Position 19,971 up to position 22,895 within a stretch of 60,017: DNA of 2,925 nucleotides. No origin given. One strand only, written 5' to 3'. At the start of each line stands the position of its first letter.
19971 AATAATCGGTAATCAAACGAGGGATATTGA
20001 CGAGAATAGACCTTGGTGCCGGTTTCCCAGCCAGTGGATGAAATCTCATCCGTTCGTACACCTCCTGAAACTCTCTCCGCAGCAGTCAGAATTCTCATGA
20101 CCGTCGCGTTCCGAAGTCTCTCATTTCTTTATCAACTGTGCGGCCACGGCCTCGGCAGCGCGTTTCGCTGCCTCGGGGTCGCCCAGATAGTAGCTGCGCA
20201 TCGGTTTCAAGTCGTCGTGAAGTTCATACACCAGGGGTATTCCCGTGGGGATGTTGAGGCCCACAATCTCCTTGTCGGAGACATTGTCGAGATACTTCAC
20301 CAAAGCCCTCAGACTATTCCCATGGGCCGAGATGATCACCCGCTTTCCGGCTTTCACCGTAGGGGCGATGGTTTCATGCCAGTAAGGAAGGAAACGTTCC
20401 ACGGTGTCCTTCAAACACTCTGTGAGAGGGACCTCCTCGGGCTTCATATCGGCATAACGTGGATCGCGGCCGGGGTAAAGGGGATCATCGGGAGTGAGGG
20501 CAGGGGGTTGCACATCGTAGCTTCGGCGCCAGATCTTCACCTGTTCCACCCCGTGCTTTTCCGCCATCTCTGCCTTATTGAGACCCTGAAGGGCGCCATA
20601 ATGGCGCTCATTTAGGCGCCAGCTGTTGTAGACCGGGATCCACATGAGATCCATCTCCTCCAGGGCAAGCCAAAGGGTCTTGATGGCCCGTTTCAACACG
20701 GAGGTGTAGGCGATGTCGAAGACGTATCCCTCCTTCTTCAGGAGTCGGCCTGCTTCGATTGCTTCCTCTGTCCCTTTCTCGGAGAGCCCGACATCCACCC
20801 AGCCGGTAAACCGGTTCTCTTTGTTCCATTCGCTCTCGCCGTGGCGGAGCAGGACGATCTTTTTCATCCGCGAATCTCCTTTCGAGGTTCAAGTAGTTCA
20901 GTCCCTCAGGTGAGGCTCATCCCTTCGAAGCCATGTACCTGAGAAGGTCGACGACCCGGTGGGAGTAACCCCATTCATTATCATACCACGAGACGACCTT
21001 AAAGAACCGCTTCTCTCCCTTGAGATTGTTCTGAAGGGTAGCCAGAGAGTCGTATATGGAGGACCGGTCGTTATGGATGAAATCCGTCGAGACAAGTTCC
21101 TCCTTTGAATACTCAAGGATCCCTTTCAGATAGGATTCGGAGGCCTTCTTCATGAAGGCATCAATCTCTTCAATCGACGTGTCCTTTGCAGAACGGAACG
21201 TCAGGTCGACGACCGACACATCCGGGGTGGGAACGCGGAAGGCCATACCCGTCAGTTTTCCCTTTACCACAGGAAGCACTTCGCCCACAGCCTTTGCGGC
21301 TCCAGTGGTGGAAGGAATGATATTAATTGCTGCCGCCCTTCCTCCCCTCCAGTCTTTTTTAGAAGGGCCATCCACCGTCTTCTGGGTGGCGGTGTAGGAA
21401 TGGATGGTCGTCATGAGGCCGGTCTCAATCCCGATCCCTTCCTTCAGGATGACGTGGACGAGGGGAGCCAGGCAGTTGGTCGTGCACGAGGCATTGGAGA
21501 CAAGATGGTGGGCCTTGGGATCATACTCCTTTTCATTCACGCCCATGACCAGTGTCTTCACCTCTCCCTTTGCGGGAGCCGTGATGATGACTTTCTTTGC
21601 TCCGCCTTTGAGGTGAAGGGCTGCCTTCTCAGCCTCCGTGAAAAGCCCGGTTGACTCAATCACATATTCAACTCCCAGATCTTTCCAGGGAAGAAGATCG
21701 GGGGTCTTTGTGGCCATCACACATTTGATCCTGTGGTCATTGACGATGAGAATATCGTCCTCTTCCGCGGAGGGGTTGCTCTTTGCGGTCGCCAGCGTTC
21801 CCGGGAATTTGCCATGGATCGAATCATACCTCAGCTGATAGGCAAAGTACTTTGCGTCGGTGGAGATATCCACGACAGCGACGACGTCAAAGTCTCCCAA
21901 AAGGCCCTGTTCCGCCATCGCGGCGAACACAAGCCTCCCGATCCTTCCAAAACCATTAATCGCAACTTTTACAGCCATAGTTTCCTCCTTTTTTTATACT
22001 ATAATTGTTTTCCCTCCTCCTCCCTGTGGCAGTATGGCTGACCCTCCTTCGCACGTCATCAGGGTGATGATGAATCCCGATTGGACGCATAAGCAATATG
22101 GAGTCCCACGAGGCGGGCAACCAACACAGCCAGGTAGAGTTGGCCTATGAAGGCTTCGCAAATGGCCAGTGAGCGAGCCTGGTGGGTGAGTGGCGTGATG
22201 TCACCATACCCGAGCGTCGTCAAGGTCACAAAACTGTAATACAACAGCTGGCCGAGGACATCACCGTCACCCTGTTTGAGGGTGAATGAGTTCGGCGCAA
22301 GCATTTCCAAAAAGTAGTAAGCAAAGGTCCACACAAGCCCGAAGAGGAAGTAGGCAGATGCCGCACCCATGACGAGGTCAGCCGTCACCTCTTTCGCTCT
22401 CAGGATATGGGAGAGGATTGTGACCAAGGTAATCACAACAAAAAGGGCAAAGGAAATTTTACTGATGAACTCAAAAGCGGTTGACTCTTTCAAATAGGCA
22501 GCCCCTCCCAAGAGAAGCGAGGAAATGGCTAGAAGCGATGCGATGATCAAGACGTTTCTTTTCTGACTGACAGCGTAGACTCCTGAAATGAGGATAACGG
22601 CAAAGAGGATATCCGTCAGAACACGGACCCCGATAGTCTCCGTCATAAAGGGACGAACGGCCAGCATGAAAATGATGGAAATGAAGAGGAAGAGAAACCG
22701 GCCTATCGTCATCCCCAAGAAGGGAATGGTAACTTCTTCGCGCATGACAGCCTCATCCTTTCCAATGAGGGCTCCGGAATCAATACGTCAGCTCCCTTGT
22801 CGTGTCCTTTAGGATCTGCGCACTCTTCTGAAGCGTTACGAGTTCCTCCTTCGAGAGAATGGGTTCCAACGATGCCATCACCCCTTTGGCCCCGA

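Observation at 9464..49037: Single-strand ~40-kb sugar-to-acetate/lactate super-island with an embedded V-type ATPase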

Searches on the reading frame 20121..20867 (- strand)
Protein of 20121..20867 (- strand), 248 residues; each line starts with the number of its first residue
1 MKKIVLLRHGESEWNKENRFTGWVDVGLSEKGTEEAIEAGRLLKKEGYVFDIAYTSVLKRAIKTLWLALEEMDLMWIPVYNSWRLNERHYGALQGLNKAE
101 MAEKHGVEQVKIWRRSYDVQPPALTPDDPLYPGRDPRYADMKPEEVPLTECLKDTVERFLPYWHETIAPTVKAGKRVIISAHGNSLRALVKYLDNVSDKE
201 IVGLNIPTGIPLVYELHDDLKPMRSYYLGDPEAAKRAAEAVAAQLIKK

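Call 3: search_protein_families(library=ncbifam, proteins=[window:20121-20867:-], max_evalue=0.00001)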
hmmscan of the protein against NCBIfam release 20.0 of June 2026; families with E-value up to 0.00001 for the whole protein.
window:20121-20867:- (248 aa): 17 families
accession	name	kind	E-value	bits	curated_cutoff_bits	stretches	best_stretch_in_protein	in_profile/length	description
NF010713.0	PRK14115.1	equivalog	3.8e-129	429.3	305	1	1-244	1-244/248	2,3-diphosphoglycerate-dependent phosphoglycerate mutase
TIGR01258.1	pgm_1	subfamily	6e-121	402.5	81.7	1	3-244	2-243/245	2,3-bisphosphoglycerate-dependent phosphoglycerate mutase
NF010718.0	PRK14120.1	equivalog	8.9e-109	362.5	366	1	2-244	5-246/249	phosphoglyceromutase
NF010714.0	PRK14116.1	equivalog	7.9e-96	320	401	1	1-221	1-221/229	2,3-diphosphoglycerate-dependent phosphoglycerate mutase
NF010715.0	PRK14117.1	equivalog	2.4e-92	308.5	421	1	1-229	1-229/230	phosphoglycerate mutase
NF010716.0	PRK14118.1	equivalog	2.8e-92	308.1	409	1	3-228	2-227/227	2,3-diphosphoglycerate-dependent phosphoglycerate mutase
NF010717.0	PRK14119.1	equivalog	5.3e-85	284.6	378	1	1-228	1-228/228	2,3-diphosphoglycerate-dependent phosphoglycerate mutase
NF002339.0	PRK01295.1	equivalog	2.7e-70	236.1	316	2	3-123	4-124/206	2,3-bisphosphoglycerate-dependent phosphoglycerate mutase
NF002217.0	PRK01112.1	equivalog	9.6e-68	228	320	3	1-78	1-76/228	2,3-bisphosphoglycerate-dependent phosphoglycerate mutase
TIGR03162.1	ribazole_cobC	equivalog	1.2e-18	67.1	162.9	1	4-119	1-109/176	alpha-ribazole phosphatase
NF045917.1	PhserinePhPspA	equivalog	1.8e-13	50.7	350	1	1-113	1-107/211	phosphoserine phosphatase PspA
NF005567.0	PRK07238.1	equivalog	5.3e-13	49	326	1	3-122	179-293/378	bifunctional RNase H/acid phosphatase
NF009993.0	PRK13462.1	equivalog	4.8e-10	39.4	226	1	2-104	6-102/203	acid phosphatase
NF038349.1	dPGM_arch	equivalog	1.5e-08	34.8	225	1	4-105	1-97/194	2,3-diphosphoglycerate-dependent phosphoglycerate mutase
NF011580.0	PRK15004.1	equivalog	2.2e-08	34.3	250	1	3-94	2-88/203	adenosylcobalamin/alpha-ribazole phosphatase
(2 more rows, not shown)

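Call 16: find_encoding_contigs(protein=window:20121-20867:-, flank=10000, max_places=8)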
Protein window:20121-20867:- (248 aa): 5 contigs read that carry it; 5 places shown.
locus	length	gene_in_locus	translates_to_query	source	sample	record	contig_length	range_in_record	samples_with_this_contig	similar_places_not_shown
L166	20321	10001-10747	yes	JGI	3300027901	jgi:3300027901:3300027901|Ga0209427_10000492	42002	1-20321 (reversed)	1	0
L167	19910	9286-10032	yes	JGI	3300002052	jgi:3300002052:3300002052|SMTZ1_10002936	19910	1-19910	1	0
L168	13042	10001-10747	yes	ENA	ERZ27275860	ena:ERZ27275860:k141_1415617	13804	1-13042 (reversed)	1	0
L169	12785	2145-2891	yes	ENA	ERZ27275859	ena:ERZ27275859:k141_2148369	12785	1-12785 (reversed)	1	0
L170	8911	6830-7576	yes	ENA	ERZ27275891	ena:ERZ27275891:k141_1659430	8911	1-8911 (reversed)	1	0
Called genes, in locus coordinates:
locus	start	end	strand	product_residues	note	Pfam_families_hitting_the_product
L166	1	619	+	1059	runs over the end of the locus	PF00873:ACR_tran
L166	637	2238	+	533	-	PF02321:OEP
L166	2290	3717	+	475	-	PF00224:PK, PF02887:PK_C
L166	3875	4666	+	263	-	PF00702:Hydrolase, PF13419:HAD_2, PF13242:Hydrolase_like (faint)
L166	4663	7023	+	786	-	PF03636:Glyco_hydro_65N, PF03632:Glyco_hydro_65m, PF03633:Glyco_hydro_65C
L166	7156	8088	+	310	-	PF00056:Ldh_1_N, PF02866:Ldh_1_C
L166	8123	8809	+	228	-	PF07885:Ion_trans_2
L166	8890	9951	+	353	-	PF00044:Gp_dh_N, PF02800:Gp_dh_C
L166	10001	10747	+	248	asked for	PF00300:His_Phos_1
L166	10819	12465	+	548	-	PF02878:PGM_PMM_I, PF02879:PGM_PMM_II, PF02880:PGM_PMM_III, PF00408:PGM_PMM_IV (weak)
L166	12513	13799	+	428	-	PF03952:Enolase_N, PF00113:Enolase_C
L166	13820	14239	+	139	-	PF12797:Fer4_2 (faint), PF12798:Fer4_3 (faint), PF12800:Fer4_4 (faint), PF12837:Fer4_6 (faint), PF13187:Fer4_9 (weak), PF13237:Fer4_10 (weak), PF00037:Fer4, PF14697:Fer4_21 (weak), +4 more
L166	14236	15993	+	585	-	PF02730:AFOR_N, PF01314:AFOR_C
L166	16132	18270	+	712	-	PF13500:AAA_26, PF07085:DRTGG, PF01515:PTA_PTB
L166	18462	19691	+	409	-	PF00871:Acetate_kinase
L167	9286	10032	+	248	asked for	PF00300:His_Phos_1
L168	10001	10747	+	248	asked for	PF00300:His_Phos_1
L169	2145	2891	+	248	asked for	PF00300:His_Phos_1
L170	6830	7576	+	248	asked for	PF00300:His_Phos_1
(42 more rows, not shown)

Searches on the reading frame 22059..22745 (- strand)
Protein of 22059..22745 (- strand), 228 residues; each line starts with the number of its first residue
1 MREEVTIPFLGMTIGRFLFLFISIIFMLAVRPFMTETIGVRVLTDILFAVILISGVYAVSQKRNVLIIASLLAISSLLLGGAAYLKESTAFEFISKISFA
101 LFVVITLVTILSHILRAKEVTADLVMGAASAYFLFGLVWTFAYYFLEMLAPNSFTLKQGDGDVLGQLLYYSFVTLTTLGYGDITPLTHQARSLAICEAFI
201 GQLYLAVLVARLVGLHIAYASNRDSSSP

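Call 3: search_protein_families(library=ncbifam, proteins=[window:22059-22745:-], max_evalue=0.00001)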
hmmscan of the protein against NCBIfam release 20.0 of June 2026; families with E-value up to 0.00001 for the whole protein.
window:22059-22745:- (228 aa): 0 families

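Call 8: search_protein_families(library=pfam, proteins=[window:22059-22745:-], max_evalue=0.001)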
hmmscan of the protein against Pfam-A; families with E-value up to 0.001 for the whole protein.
window:22059-22745:- (228 aa): 1 family
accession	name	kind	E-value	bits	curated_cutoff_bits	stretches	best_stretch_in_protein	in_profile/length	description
PF07885.22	Ion_trans_2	-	3e-14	53.1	22.5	1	133-213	3-74/79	Ion channel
